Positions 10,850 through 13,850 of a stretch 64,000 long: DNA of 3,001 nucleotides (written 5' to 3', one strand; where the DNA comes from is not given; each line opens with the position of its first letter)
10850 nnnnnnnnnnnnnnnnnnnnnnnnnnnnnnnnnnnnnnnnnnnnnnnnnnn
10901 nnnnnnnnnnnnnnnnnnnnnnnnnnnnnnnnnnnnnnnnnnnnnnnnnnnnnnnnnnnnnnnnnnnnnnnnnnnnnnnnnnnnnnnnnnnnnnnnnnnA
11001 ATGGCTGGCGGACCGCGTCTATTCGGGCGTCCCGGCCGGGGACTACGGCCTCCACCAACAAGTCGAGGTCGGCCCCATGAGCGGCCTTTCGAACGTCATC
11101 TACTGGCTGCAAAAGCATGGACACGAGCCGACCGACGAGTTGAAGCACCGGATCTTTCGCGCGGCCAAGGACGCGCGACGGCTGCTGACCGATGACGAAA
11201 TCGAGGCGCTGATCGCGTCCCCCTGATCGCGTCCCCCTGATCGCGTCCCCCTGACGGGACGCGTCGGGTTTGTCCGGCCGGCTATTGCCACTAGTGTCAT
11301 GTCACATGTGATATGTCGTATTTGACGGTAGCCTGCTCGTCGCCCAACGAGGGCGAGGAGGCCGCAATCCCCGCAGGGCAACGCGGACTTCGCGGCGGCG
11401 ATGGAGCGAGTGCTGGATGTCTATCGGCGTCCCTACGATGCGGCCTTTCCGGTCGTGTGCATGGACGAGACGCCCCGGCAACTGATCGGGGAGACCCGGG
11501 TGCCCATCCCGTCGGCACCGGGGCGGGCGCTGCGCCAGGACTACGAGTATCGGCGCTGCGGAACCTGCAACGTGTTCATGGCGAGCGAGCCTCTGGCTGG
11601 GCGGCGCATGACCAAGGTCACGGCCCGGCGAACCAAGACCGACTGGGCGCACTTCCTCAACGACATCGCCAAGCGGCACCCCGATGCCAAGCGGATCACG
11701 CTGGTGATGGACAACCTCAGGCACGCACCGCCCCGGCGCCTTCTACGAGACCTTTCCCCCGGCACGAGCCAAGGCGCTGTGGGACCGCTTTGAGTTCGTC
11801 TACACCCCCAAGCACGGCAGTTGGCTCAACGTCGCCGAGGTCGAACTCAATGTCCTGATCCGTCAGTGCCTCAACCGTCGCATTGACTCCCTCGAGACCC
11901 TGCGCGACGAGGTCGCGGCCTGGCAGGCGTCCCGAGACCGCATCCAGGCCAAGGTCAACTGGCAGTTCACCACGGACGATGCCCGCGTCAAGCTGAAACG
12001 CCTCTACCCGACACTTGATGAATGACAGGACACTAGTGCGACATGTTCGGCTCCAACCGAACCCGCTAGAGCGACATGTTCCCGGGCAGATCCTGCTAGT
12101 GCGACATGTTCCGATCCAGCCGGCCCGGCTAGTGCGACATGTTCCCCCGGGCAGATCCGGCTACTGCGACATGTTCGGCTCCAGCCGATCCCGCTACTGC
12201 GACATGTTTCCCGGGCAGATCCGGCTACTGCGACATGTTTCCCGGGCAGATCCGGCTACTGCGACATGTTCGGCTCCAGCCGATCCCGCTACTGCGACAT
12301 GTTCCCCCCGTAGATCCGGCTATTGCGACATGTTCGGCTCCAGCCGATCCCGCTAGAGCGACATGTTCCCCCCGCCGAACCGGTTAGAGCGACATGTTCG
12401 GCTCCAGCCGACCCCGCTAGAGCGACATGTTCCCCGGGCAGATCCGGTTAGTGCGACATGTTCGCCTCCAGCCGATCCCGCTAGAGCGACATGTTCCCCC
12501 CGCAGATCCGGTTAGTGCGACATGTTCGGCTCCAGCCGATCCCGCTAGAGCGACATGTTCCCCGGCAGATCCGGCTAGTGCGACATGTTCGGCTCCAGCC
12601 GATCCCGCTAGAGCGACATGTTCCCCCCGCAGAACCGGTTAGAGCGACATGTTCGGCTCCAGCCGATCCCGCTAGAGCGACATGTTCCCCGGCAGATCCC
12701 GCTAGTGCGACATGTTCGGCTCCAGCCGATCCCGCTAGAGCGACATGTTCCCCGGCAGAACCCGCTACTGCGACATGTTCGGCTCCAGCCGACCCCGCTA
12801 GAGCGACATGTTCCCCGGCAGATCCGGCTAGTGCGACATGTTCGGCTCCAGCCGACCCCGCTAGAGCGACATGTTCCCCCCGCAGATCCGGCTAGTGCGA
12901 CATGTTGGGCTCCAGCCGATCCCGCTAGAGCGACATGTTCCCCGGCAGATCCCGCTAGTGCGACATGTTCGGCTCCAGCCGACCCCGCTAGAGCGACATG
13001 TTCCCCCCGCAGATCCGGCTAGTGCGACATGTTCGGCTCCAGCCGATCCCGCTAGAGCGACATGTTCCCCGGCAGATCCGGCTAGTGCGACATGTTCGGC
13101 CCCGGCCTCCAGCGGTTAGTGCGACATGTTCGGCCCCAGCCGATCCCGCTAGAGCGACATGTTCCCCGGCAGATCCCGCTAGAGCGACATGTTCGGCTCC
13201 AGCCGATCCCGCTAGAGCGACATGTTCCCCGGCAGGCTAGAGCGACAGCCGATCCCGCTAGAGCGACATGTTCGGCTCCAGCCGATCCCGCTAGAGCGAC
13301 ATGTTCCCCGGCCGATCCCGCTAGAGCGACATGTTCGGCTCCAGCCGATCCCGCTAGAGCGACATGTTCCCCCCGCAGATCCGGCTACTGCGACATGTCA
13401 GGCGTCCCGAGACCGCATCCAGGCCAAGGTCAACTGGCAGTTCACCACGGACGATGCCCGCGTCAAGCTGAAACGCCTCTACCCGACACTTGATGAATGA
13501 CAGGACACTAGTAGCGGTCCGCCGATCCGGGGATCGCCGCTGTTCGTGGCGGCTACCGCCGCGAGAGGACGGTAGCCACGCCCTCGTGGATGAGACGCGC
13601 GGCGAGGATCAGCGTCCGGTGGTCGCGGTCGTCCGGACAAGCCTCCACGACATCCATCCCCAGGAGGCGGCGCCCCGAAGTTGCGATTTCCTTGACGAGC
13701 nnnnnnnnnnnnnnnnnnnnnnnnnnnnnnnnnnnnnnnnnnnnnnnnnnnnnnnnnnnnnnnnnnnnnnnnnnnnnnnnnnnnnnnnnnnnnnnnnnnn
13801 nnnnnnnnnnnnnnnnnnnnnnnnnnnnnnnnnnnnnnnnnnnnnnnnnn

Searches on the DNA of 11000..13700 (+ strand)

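Call 27: search_rna_families(source=window, start=11000, end=13700, threshold=evalue, max_evalue=1)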
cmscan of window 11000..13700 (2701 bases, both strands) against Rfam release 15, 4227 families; matches with E-value up to 1: 0.
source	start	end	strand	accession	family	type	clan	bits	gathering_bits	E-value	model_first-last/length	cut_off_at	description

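Call 74: search_dna_similar(query=window:12033-13398:+, collection=plasmids, mode=distant, max_rows=8)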
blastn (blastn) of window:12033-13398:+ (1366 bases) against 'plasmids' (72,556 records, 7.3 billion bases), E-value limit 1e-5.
No match.

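Call 75: search_dna_similar(query=window:12033-13398:+, collection=phages, mode=distant, max_rows=8)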
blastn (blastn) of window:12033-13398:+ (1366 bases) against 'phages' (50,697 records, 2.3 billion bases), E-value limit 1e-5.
No match.
